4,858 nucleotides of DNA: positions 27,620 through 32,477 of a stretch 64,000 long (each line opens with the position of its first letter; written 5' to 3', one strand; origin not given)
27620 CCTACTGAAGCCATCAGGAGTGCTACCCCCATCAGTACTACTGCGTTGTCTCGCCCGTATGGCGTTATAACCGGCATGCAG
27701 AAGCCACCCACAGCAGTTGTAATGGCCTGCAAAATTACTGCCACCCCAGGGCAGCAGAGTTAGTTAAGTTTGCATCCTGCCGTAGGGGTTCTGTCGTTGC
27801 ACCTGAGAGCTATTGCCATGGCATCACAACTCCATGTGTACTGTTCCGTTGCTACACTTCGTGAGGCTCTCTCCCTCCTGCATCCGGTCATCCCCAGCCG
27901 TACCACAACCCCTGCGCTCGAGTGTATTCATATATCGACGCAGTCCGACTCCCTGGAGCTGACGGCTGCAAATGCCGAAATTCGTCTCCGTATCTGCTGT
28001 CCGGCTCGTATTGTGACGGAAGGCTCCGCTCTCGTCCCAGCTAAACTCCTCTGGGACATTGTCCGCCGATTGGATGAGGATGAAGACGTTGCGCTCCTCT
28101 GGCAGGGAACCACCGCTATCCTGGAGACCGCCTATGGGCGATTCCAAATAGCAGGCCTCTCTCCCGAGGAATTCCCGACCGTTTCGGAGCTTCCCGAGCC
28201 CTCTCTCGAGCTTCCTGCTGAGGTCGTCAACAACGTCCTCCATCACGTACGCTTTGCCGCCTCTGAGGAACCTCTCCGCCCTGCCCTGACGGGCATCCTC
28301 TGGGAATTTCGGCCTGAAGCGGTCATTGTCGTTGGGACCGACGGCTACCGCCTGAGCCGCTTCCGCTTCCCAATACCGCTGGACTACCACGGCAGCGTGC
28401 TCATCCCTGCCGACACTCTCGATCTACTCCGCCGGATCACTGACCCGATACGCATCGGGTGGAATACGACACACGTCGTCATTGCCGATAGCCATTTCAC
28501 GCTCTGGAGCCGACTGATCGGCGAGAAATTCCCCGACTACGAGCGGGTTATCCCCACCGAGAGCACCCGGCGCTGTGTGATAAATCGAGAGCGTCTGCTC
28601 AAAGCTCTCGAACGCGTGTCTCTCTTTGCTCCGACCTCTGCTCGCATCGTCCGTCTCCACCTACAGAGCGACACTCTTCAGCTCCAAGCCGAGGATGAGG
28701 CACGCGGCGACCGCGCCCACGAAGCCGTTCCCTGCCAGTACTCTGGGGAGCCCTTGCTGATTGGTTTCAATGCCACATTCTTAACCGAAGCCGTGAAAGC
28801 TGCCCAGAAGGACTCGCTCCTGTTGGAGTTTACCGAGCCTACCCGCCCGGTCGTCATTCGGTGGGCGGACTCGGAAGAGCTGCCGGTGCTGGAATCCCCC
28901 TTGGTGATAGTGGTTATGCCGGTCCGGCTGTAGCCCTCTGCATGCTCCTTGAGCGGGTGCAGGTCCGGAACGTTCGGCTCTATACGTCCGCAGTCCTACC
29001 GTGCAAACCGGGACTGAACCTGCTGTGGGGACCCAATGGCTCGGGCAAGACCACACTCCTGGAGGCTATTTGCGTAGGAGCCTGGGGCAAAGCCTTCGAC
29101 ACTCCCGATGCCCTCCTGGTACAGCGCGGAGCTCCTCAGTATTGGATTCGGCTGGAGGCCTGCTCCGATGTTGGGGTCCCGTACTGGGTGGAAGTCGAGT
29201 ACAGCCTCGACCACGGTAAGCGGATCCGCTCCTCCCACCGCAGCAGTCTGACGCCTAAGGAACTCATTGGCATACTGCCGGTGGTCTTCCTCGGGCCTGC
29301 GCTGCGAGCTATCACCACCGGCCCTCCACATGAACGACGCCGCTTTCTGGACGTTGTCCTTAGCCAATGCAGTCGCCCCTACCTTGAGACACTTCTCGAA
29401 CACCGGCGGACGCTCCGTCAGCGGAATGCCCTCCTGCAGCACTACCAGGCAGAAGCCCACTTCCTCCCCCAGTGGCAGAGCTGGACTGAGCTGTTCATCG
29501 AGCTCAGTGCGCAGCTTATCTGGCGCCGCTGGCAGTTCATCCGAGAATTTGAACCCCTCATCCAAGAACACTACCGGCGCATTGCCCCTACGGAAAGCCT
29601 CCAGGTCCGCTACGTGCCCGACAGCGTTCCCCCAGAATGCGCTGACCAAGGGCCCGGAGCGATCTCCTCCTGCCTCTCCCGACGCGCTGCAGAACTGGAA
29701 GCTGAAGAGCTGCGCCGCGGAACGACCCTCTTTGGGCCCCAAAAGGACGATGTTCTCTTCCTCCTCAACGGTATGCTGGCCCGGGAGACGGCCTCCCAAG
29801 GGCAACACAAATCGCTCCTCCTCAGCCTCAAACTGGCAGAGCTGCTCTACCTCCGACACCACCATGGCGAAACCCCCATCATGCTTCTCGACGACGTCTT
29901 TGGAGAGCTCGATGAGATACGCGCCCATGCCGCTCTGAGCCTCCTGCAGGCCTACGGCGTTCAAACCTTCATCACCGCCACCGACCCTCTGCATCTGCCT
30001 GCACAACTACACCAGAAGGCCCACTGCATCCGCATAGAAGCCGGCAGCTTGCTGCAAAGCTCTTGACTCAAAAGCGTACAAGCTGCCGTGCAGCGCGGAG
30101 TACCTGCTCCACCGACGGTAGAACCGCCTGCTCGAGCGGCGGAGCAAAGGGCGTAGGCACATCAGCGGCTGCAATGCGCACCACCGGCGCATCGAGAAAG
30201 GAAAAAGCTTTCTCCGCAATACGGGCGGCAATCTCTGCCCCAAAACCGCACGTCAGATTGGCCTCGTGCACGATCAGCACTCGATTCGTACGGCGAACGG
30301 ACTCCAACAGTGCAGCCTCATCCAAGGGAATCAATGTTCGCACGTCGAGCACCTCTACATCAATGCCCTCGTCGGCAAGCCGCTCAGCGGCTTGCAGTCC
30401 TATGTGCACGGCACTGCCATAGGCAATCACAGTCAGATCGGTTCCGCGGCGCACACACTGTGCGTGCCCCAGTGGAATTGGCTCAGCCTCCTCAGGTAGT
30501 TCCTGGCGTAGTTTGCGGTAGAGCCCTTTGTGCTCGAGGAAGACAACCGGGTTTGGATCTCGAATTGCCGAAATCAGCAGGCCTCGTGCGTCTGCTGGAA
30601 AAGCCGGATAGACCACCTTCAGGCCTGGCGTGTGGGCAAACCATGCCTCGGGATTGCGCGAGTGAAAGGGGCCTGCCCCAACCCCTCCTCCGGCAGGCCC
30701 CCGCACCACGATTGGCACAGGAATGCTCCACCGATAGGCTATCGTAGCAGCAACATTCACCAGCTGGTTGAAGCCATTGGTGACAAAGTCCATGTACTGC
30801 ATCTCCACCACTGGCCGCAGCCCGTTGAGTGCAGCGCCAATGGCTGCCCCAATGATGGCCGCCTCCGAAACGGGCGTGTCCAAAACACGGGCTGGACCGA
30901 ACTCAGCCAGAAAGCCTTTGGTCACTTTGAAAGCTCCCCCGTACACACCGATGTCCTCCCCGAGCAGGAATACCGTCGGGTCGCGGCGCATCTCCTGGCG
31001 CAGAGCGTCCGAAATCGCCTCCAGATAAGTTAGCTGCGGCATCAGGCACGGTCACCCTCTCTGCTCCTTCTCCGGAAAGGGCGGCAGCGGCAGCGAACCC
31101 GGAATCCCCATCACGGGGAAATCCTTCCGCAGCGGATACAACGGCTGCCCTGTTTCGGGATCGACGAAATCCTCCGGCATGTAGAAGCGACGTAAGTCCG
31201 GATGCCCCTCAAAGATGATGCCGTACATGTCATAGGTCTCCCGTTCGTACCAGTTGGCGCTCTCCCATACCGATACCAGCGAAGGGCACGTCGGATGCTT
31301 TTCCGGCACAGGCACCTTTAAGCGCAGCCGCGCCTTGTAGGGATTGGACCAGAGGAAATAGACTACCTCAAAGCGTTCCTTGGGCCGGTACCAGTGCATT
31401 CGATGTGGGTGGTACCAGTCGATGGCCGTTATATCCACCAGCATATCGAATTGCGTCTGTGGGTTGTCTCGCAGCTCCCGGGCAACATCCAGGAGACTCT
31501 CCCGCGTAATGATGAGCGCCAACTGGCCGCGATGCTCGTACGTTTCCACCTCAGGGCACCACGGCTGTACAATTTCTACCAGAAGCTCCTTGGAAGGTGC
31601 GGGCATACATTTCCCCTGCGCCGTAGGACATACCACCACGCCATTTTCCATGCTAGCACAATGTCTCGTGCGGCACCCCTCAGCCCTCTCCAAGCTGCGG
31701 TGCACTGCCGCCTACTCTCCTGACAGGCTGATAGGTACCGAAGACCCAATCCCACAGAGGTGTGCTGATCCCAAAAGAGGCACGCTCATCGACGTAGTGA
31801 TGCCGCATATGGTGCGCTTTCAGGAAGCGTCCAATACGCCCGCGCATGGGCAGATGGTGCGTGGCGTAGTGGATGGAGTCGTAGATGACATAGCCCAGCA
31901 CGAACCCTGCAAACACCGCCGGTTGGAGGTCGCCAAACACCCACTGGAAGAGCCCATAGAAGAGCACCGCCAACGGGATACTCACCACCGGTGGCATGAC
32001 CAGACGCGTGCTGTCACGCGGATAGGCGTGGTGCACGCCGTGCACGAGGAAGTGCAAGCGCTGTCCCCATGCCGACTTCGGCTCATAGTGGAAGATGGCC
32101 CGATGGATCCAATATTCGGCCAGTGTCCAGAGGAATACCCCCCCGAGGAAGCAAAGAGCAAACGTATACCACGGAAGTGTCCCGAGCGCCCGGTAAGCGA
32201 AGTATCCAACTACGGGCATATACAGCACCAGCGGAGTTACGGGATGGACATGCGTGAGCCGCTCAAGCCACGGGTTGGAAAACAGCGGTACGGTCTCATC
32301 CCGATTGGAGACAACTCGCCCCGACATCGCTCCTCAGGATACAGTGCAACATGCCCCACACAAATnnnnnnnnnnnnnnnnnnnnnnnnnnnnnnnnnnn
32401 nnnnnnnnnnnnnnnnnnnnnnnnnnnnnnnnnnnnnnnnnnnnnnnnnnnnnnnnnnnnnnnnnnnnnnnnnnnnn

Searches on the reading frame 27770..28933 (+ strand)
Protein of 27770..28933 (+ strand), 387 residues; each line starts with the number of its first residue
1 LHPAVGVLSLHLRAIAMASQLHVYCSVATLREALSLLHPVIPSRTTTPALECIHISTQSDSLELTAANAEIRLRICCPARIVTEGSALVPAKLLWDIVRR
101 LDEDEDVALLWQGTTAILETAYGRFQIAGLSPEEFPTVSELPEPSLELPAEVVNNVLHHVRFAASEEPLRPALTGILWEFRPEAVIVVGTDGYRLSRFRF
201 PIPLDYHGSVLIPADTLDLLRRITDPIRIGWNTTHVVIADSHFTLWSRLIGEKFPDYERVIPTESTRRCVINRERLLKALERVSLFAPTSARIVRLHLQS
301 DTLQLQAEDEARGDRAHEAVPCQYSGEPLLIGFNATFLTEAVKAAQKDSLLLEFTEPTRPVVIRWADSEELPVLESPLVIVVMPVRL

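Call 23: search_protein_families(library=pfam, proteins=[window:27770-28933:+], max_evalue=0.0001)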
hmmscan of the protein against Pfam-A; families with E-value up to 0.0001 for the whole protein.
window:27770-28933:+ (387 aa): 3 families
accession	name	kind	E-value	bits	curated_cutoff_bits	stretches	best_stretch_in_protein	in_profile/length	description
PF02768.20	DNA_pol3_beta_3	-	2.7e-24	85.7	27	1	259-371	2-113/121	DNA polymerase III beta subunit, C-terminal domain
PF00712.24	DNA_pol3_beta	-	5.7e-24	85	24.4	1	24-138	4-119/120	DNA polymerase III beta subunit, N-terminal domain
PF02767.21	DNA_pol3_beta_2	-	6.8e-20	71.9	27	1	148-256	2-116/116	DNA polymerase III beta subunit, central domain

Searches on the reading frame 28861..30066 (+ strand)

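Call 23: search_protein_families(library=pfam, proteins=[window:28861-30066:+], max_evalue=0.0001)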
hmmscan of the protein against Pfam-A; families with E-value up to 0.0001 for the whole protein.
window:28861-30066:+ (401 aa): 4 families
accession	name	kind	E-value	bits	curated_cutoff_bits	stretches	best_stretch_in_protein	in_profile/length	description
PF02463.25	SMC_N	-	2.5e-13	50.4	40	1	30-71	2-47/220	RecF/RecN/SMC N terminal domain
PF13476.12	AAA_23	-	1.4e-11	45.9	27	1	32-84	1-53/201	AAA domain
PF13175.12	AAA_15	-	9e-07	29.3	32.1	1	28-70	1-43/374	AAA ATPase domain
PF13555.12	AAA_29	-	1.4e-05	25.2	27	1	30-71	1-43/61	P-loop containing region of AAA domain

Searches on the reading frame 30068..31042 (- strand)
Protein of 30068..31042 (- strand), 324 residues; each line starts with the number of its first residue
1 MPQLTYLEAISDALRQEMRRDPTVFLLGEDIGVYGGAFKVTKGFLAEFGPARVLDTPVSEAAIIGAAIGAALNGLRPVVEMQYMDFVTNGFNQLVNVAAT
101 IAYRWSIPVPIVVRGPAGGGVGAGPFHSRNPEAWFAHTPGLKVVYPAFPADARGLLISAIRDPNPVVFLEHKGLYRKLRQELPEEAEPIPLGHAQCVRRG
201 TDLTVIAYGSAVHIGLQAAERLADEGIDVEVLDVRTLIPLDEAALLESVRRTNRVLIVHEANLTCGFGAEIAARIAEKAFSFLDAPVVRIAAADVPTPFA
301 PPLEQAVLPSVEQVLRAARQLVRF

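Call 23: search_protein_families(library=pfam, proteins=[window:30068-31042:-], max_evalue=0.0001)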
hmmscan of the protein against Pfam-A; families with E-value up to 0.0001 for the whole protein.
window:30068-31042:- (324 aa): 3 families
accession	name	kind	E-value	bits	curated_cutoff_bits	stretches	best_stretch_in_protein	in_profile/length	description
PF02779.29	Transket_pyr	-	8.5e-42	143.2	27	1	4-176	3-173/174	Transketolase, pyrimidine binding domain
PF02780.25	Transketolase_C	-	5.1e-39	133.4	25.9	1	192-314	1-124/124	Transketolase, C-terminal domain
PF17147.9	PFOR_II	-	1.8e-05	25.5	27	1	202-279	2-78/102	Pyruvate:ferredoxin oxidoreductase core domain II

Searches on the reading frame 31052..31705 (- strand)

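Call 23: search_protein_families(library=pfam, proteins=[window:31052-31705:-], max_evalue=0.0001)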
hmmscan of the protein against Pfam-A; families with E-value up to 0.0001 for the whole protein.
window:31052-31705:- (217 aa): 1 family
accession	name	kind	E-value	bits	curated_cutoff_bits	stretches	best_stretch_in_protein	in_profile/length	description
PF00329.25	Complex1_30kDa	-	8.8e-44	149.5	22.5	1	66-199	3-121/124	Respiratory-chain NADH dehydrogenase, 30 Kd subunit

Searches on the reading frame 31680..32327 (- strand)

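Call 23: search_protein_families(library=pfam, proteins=[window:31680-32327:-], max_evalue=0.0001)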
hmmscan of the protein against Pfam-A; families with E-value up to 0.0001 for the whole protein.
window:31680-32327:- (215 aa): 1 family
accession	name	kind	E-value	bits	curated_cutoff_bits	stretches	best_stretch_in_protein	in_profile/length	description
PF04116.19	FA_hydroxylase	-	2.3e-20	73.8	31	1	61-198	2-132/132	Fatty acid hydroxylase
